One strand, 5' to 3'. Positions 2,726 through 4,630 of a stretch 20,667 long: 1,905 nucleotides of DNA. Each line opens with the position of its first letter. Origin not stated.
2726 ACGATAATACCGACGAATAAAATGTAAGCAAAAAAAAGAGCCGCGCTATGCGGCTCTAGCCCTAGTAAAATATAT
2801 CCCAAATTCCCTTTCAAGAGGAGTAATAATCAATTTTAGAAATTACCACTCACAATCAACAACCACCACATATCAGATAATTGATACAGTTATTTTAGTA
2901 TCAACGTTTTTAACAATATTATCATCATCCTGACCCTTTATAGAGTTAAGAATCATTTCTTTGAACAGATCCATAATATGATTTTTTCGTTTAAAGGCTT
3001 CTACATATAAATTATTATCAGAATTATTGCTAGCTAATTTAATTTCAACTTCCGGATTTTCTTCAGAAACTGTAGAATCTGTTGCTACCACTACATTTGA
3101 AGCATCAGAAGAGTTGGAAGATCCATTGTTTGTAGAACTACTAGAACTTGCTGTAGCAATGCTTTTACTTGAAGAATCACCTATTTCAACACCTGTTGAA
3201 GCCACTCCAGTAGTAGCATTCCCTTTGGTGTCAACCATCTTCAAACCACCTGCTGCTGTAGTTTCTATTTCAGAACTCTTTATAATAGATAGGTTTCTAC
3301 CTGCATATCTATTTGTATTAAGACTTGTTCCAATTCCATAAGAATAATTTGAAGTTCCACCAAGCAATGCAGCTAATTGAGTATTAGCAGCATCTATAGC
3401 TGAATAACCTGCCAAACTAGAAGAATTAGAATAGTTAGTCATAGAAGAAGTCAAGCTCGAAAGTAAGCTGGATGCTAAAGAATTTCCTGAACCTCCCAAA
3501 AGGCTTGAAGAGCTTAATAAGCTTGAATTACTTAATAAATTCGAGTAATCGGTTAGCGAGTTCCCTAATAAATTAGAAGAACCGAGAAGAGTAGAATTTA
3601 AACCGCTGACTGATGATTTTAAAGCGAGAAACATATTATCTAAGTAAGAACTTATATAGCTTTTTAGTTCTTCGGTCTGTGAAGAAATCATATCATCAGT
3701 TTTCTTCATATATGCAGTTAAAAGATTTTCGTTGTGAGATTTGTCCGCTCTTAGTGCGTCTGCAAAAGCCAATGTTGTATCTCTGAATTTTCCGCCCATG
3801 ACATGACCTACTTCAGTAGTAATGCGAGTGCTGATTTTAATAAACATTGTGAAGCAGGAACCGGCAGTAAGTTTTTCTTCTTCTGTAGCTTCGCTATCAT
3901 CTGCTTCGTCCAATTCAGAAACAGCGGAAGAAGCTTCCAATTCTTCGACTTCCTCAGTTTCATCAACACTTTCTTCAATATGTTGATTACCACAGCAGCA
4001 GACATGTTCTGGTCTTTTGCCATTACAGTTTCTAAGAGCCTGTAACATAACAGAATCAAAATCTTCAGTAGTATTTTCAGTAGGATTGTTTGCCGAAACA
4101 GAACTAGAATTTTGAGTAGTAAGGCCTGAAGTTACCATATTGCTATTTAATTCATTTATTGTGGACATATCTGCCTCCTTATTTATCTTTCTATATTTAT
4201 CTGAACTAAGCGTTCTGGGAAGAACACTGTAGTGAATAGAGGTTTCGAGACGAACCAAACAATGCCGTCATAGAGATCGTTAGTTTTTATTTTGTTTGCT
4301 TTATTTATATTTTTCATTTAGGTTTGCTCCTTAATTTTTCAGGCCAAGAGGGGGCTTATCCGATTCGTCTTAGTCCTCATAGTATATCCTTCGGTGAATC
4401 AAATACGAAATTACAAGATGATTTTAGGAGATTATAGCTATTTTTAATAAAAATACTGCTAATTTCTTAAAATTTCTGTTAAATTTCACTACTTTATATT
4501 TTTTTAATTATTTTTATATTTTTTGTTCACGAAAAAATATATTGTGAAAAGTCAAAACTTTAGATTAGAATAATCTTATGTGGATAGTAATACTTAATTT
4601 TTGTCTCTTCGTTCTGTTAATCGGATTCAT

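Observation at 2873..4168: Acidic, Ser/Asn/Leu-rich low-complexity protein with a CCC metal-like motif and no signal peptide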

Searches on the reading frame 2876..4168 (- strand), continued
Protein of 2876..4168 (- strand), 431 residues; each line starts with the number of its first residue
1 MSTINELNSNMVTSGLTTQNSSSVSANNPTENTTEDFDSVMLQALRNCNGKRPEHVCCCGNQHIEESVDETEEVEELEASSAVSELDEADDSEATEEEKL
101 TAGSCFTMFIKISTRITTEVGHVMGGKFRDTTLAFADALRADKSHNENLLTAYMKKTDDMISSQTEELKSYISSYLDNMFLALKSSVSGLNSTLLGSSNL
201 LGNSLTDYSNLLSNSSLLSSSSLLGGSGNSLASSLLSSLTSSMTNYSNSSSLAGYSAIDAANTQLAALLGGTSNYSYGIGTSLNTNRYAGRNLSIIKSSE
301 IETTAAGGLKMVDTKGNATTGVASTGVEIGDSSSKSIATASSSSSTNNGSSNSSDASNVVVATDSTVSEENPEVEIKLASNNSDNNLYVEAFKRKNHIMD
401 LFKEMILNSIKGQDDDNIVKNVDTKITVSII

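Call 53: find_homologous_proteins(query=A5, max_evalue=0.001)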
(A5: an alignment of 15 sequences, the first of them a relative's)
Query A5 (15 sequences) (391 aa, profile of the alignment): 16 proteins with E <= 0.001 among 8000 candidates.
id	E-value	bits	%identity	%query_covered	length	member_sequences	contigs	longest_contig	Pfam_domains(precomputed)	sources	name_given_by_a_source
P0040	1.5e-124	434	49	100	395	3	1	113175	-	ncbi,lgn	-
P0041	9.7e-121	421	100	100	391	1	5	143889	-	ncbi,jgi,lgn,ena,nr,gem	ncbi:MAG TPA: hypothetical protein PLM07_03530 [Candidatus Rifleibacterium sp.]|nr:hypothetical prot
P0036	1.3e-119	418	48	96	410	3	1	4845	-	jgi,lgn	jgi:hypothetical protein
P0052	2.4e-117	410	84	100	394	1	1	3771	-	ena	-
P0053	3.5e-115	403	47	100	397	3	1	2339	-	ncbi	-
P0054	4.7e-114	399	42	96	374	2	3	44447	-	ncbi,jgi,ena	-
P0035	9.9e-113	395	27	93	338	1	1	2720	-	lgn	-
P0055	3.0e-112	394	48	100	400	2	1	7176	-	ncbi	-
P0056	3.4e-110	387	42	93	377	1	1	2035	-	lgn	-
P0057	3.3e-108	380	46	96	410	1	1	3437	-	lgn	-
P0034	8.1e-108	379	32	85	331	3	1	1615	-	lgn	-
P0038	2.7e-107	377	26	95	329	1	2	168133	-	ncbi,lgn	ncbi:MAG: hypothetical protein Kow0029_09120 [Candidatus Rifleibacteriota bacterium]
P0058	9.7e-105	369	27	90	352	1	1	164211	-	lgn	-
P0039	2.8e-102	361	37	100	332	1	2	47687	-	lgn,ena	-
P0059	2.1e-95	338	30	94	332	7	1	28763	-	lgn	-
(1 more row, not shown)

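Call 61: predict_structure(alignment_id=A6)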
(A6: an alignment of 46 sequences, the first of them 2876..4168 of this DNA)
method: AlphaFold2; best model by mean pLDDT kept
length: 431 residues; sequences in the alignment: 46
mean_pLDDT: 44.6   pTM: 0.18
mean pLDDT of the five models: 44.6, 43.5, 40.8, 38.9, 38.4
residues with pLDDT >= 90: 0; 70-90: 2; 50-70: 136; < 50: 293
segments of 3 or more residues with pLDDT < 50: 1-35, 51-92, 120-125, 188-256, 269-309, 320-385, 414-416, 419-431
pLDDT, mean of each block of 10 residues (from residue 1): 38 30 28 46 54 41 29 26 32 51 59 51 50 53 52 56 55 56 50 44 41 37 40 45 39 46 52 38 45 45 47 54 42 39 32 35 35 38 52 67 64 49 38 41
secondary structure, 60 per line:
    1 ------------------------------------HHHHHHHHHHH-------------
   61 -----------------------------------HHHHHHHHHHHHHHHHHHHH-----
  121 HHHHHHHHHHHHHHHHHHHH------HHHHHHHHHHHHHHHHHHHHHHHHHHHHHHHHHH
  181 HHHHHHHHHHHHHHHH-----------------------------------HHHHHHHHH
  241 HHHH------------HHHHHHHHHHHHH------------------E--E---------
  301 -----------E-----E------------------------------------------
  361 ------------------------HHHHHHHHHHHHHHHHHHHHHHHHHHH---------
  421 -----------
elements in order: H37-47 H96-115 H121-140 H147-196 H232-244 H257-269 H385-411

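Call 68: search_protein_families(library=pfam, proteins=[P0041, P0038, P0046, P0028, P0029, P0036], max_evalue=10)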
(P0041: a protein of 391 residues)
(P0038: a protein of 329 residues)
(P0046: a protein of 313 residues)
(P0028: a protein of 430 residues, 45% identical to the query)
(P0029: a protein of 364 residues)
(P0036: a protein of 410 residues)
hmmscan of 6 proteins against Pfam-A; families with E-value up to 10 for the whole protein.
P0041 (391 aa): 0 families

P0038 (329 aa): 0 families

P0046 (313 aa): 2 families
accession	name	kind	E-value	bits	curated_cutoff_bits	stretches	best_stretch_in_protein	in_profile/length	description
PF00715.22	IL2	-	0.081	13.3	26.2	1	226-297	8-83/145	Interleukin 2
PF14260.11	zf-C4pol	-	0.14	12.9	28.9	1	37-71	9-43/70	C4-type zinc-finger of DNA polymerase delta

P0028 (430 aa): 3 families
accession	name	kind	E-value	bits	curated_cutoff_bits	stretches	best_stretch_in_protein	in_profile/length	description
PF10635.14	DisA-linker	-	0.00049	20.3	25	1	98-173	45-121/142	DisA bacterial checkpoint controller linker region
PF05508.16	Ran-binding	-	0.036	13.7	25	1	129-223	81-177/304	RanGTP-binding protein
PF09457.15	RBD-FIP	-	0.22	11.8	23.3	1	155-178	11-30/41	FIP domain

P0029 (364 aa): 2 families
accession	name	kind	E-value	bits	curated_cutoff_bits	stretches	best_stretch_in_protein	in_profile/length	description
PF04559.17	Herpes_UL17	-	0.07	12.4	25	1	18-121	268-365/502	Herpesvirus UL17 protein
PF15045.11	Clathrin_bdg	-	0.19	12.1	22.5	1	3-69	4-75/80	Clathrin-binding box of Aftiphilin, vesicle trafficking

P0036 (410 aa): 0 families

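Call 83: search_protein_families(library=ncbifam, proteins=[L001:11588-12439:-, L001:9054-9533:-, L001:6851-9034:-], max_evalue=0.01)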
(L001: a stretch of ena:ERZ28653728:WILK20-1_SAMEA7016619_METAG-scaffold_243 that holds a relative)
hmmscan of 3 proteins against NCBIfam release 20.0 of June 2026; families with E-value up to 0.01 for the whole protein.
L001:11588-12439:- (283 aa): 35 families (the best 25 are shown)
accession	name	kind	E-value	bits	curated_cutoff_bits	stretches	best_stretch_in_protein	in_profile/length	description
TIGR02021.1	BchM-ChlM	equivalog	7.1e-12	45.2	158.9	1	56-169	44-153/218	magnesium protoporphyrin IX methyltransferase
NF051855.1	GlySarMtaseBact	equivalog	4.5e-10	39.6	350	1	49-166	38-153/259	glycine/sarcosine N-methyltransferase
NF043040.1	corrin_prot_MT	hypoth_equivalog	1.1e-09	38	180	1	57-135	35-116/216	corrinoid protein-associated methyltransferase CpaM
NF041820.1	daptide_MTase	equivalog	7.8e-09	35.3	175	1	66-132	38-107/243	daptide-type RiPP biosynthesis methyltransferase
TIGR01983.1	UbiG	equivalog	1.1e-08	34.6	102.95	1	63-139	48-126/228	bifunctional 2-polyprenyl-6-hydroxyphenol methylase/3-demethylubiquinol 3-O-methyltransferase UbiG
TIGR01934.1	MenG_MenH_UbiE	subfamily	8.9e-08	31.7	158.35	1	55-126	30-102/223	ubiquinone/menaquinone biosynthesis methyltransferase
TIGR04290.1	meth_Rta_06860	hypoth_equivalog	1.5e-07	31.1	300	1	64-137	49-123/226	TIGR04290 family methyltransferase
NF007610.0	PRK10258.1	equivalog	1.1e-06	28.2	342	1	45-107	23-87/251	malonyl-ACP O-methyltransferase BioC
TIGR02072.1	BioC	equivalog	1.2e-06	28.5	184.95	1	56-125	23-92/244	malonyl-ACP O-methyltransferase BioC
NF001241.0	PRK00216.1-2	equivalog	1.3e-06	28.2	327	1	58-105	45-92/231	demethylmenaquinone methyltransferase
NF001244.0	PRK00216.1-5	equivalog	4.6e-06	26.1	216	1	55-129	39-117/236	bifunctional demethylmenaquinone methyltransferase/2-methoxy-6-polyprenyl-1,4-benzoquinol methylase UbiE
TIGR03534.1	RF_mod_PrmC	equivalog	1e-05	25.1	199.1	1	54-135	78-162/253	peptide chain release factor N(5)-glutamine methyltransferase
NF008992.0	PRK12335.1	equivalog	1e-05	24.8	303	1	55-135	113-192/289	SAM-dependent methyltransferase TehB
NF011529.0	PRK14968.1-3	equivalog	1.7e-05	24.3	162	1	59-134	29-103/198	putative methyltransferase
NF001243.0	PRK00216.1-4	equivalog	3.1e-05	23.4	235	1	54-138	37-125/237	demethylmenaquinone methyltransferase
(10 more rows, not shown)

L001:9054-9533:- (159 aa): 7 families
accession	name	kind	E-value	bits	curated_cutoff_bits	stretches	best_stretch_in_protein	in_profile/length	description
NF033786.1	phenyl_MerG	equivalog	3.3e-13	50.1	350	1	47-132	56-149/217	phenylmercury resistance protein MerG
NF038194.1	AlgK_TPR_lipo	equivalog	2.4e-08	33.1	700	1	42-145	319-422/448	alginate biosynthesis TPR repeat lipoprotein AlgK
NF045484.1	TransRegExoR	equivalog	5.2e-08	32.4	450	1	79-128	62-111/267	exopolysaccharide production regulator ExoR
NF047621.1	FlgprotMotXVib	equivalog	1.3e-06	28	330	1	51-154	103-209/211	flagellar protein MotX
NF047373.1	BB0259_flg_lyt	exception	0.00069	18.5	234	1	7-134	2-129/705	flagellar assembly lytic transglycosylase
NF053607.1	CHU_0125_OmpA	equivalog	0.0007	18.2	620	1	7-138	5-131/639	CHU_0125 family OmpA-like outer membrane integrity protein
NF052230.1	T9SS_PorE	exception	0.0058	14.9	600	1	9-64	3-61/648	PorE family type IX secretion system protein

L001:6851-9034:- (727 aa): 0 families

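Call 88: search_dna_similar(query=window:2876-4168:-, collection=phages, mode=protein, max_evalue=0.001, max_rows=5)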
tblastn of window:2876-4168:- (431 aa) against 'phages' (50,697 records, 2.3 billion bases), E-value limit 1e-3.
No match.

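Call 89: search_dna_similar(query=window:2876-4168:-, collection=plasmids, mode=protein, max_evalue=0.001, max_rows=5)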
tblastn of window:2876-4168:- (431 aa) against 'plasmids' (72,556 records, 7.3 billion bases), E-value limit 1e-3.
No match.

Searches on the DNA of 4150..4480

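Call 34: search_rna_families(source=window, start=4150, end=4480, threshold=evalue, max_evalue=10, show_alignments=3)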
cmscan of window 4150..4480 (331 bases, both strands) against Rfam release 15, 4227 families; matches with E-value up to 10: 2.
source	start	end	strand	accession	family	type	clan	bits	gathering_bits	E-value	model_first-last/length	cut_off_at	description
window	4400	4466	-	RF02732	JA04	Gene; sRNA;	-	16.3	81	9.5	1-81/81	no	Aggregatibacter sRNA JA04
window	4189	4319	-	RF01984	ZEB2_AS1_1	Gene; lncRNA;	-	12.8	80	8.7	1-128/128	no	ZEB2 antisense RNA 1 conserved region 1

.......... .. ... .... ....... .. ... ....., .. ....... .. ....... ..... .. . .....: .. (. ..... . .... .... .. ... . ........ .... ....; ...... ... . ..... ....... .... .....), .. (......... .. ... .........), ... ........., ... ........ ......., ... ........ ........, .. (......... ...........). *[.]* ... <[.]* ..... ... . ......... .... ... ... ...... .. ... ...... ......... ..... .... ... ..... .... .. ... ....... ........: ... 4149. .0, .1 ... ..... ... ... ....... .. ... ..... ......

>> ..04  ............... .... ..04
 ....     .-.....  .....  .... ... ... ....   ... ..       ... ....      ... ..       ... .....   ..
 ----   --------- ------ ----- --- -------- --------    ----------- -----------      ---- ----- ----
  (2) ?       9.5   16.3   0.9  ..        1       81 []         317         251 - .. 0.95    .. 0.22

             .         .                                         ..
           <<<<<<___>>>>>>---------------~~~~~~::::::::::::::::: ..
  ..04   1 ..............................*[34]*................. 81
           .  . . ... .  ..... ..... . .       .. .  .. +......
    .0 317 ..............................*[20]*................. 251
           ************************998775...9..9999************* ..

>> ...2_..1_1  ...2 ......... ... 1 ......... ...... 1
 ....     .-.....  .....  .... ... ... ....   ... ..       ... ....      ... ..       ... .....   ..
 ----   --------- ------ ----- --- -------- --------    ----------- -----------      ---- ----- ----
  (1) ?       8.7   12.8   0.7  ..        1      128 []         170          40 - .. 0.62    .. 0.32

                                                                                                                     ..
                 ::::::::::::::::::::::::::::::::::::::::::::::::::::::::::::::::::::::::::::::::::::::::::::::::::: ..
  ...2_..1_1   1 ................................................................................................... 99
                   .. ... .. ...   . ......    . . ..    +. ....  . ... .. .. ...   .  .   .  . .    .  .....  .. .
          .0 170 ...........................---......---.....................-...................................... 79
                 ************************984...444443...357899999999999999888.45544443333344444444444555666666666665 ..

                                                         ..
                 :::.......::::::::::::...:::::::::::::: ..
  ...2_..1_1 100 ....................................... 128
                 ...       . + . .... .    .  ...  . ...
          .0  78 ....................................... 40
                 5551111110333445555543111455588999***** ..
